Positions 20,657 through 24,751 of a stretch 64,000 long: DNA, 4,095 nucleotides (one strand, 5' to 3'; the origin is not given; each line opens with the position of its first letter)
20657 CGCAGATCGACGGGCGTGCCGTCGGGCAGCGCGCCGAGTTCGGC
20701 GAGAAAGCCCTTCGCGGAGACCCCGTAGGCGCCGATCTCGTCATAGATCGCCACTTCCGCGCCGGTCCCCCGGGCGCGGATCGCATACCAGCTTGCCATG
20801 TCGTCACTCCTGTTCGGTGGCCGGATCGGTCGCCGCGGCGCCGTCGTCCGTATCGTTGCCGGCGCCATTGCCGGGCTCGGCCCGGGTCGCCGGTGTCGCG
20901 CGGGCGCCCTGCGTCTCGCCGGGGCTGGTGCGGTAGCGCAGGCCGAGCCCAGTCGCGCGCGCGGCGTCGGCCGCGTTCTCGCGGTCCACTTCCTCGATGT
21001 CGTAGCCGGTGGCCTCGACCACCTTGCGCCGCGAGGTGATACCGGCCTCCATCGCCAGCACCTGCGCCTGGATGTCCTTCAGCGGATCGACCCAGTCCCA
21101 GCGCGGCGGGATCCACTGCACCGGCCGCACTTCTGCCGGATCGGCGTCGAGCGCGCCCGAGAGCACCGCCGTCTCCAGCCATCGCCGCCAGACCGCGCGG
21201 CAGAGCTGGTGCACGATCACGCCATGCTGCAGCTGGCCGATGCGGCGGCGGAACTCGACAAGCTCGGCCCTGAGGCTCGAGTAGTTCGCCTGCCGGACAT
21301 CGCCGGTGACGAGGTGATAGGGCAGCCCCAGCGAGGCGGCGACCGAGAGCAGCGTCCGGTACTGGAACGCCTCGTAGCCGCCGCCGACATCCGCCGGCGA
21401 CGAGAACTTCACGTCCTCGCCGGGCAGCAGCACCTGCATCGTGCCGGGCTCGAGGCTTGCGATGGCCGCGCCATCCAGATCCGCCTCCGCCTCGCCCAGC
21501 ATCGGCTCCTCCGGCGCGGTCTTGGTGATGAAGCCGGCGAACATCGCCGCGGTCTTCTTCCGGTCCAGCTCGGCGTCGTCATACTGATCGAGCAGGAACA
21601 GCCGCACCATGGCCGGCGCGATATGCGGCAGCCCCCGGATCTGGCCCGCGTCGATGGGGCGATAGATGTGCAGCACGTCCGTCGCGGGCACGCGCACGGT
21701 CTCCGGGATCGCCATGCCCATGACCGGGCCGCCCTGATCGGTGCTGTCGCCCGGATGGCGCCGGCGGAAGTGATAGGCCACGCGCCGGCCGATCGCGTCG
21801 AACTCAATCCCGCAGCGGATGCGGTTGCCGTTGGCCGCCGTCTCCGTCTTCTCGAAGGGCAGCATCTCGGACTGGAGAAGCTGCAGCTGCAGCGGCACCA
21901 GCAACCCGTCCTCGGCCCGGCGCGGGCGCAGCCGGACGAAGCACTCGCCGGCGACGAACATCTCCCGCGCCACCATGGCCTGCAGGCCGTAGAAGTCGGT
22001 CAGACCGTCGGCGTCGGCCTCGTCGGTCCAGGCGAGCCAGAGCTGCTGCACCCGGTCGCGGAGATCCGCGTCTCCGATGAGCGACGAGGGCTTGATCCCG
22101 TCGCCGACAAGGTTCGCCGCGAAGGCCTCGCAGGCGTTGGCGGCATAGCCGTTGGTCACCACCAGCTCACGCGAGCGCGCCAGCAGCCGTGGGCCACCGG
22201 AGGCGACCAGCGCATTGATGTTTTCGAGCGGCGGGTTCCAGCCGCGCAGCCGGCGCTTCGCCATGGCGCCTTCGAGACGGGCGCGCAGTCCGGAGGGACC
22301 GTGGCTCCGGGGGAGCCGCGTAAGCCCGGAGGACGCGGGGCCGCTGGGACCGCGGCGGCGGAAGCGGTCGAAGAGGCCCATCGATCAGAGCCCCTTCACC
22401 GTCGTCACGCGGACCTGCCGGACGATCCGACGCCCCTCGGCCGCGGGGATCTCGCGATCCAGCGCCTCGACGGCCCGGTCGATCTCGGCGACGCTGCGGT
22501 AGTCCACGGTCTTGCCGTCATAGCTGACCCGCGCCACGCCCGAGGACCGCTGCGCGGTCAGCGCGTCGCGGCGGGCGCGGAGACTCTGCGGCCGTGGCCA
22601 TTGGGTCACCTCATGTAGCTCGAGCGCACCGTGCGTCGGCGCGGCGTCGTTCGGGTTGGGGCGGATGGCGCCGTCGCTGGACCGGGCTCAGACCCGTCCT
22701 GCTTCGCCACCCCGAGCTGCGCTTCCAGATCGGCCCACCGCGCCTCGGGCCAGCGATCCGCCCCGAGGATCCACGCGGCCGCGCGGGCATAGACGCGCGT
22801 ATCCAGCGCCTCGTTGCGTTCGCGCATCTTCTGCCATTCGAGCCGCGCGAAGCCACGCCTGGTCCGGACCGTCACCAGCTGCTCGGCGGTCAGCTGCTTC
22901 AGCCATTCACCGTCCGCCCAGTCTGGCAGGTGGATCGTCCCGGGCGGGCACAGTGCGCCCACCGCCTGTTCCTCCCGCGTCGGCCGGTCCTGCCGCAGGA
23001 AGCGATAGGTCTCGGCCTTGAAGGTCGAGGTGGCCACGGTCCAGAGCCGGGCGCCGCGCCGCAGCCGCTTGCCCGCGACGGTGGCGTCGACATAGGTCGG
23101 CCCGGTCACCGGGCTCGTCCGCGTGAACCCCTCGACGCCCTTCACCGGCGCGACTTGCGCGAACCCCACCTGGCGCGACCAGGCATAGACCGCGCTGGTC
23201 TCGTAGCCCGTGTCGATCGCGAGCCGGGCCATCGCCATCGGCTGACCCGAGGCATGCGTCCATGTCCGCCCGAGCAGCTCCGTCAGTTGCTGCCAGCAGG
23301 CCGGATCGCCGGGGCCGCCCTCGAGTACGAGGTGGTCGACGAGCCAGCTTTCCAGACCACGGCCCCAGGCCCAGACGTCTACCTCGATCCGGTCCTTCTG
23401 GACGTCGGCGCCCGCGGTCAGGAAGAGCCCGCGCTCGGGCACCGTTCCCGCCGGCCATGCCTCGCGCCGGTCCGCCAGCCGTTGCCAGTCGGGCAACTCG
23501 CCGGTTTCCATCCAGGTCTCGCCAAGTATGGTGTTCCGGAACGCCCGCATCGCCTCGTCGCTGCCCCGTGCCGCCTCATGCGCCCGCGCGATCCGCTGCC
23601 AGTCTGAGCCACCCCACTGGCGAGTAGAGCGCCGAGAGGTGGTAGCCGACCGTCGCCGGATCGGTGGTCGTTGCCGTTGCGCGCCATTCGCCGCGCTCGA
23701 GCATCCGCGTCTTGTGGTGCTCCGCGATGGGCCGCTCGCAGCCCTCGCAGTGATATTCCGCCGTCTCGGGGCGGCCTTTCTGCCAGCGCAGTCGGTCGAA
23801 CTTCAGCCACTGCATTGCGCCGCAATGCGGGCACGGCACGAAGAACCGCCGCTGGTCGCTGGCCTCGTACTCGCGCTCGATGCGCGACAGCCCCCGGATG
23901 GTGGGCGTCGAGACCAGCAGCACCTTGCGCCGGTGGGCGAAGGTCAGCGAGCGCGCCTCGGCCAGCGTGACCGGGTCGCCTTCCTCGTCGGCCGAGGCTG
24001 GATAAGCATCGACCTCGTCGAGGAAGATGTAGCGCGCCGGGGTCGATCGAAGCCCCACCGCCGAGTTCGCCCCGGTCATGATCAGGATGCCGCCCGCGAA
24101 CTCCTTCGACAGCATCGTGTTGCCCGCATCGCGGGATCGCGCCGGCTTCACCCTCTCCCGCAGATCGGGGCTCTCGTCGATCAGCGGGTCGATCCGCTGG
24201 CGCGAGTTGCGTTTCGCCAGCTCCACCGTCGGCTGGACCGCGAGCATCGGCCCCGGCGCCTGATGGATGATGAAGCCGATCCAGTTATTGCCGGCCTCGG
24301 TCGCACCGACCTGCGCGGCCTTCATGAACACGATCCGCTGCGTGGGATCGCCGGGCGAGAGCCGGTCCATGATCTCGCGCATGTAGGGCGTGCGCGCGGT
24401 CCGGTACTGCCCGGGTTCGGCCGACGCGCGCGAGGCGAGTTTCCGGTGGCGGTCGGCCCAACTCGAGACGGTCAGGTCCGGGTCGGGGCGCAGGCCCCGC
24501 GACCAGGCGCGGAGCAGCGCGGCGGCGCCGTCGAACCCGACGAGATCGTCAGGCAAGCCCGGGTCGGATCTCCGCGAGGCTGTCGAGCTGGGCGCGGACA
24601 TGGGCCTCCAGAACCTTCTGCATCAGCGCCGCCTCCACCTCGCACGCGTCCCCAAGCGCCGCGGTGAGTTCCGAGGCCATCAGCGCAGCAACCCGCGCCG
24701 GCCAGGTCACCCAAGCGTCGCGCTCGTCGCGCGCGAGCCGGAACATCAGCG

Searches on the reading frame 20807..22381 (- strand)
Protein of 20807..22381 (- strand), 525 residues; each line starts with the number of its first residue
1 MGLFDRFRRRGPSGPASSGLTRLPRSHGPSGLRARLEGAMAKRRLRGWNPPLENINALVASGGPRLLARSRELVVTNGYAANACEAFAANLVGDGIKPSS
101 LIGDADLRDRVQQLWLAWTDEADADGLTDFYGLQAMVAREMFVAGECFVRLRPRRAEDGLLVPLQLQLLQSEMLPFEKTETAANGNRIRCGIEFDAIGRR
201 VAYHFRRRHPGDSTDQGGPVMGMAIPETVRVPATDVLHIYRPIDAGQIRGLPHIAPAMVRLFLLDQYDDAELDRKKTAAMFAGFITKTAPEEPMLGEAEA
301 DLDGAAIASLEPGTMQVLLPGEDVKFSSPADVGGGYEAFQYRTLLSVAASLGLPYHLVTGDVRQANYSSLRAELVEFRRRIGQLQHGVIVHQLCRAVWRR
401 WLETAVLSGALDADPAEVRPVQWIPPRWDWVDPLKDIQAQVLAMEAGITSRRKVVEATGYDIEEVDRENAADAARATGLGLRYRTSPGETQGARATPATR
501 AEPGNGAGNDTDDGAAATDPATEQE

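Call 68: search_protein_families(library=phrogs, proteins=[window:20807-22381:-], max_evalue=0.00001)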
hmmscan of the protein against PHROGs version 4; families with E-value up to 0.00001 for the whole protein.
window:20807-22381:- (525 aa): 3 families
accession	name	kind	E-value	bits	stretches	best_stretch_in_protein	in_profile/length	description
phrog_21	-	head and packaging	1.1e-108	365.7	1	33-515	39-539/1362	portal protein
phrog_537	-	head and packaging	9.6e-57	192.8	1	280-500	1-223/233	portal protein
phrog_27056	-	unknown function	9.2e-06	26.5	0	43-93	33-83/135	-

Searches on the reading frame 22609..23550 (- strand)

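Call 68: search_protein_families(library=phrogs, proteins=[window:22609-23550:-], max_evalue=0.00001)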
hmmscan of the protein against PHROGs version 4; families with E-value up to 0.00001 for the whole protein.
window:22609-23550:- (314 aa): 6 families
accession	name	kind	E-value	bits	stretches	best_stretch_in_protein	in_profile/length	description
phrog_15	-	head and packaging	8.8e-103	346.6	1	1-311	672-976/1330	terminase large subunit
phrog_16406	-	unknown function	1.3e-36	127.5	1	2-260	138-383/601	-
phrog_3028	-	unknown function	1.6e-34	120.6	1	92-286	4-179/203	-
phrog_15657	-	unknown function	3.9e-28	99.6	1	2-178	60-228/230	-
phrog_12089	-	unknown function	1.2e-06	29.4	1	151-309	49-195/208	-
phrog_37509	-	unknown function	3.7e-06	28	1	155-281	20-137/189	-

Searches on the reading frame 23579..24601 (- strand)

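Call 68: search_protein_families(library=phrogs, proteins=[window:23579-24601:-], max_evalue=0.00001)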
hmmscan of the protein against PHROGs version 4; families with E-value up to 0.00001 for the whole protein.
window:23579-24601:- (341 aa): 5 families
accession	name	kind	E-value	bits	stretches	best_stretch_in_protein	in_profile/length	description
phrog_15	-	head and packaging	1.4e-149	501.7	1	22-334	334-657/1330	terminase large subunit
phrog_21311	-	head and packaging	2.3e-59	201.9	1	123-331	1-218/218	terminase large subunit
phrog_675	-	head and packaging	3.7e-35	122.3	1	43-328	22-297/576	terminase large subunit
phrog_3925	-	head and packaging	3.4e-23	83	1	32-145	30-139/150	terminase large subunit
phrog_4145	-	head and packaging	1.3e-08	35.4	1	37-217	23-200/209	terminase large subunit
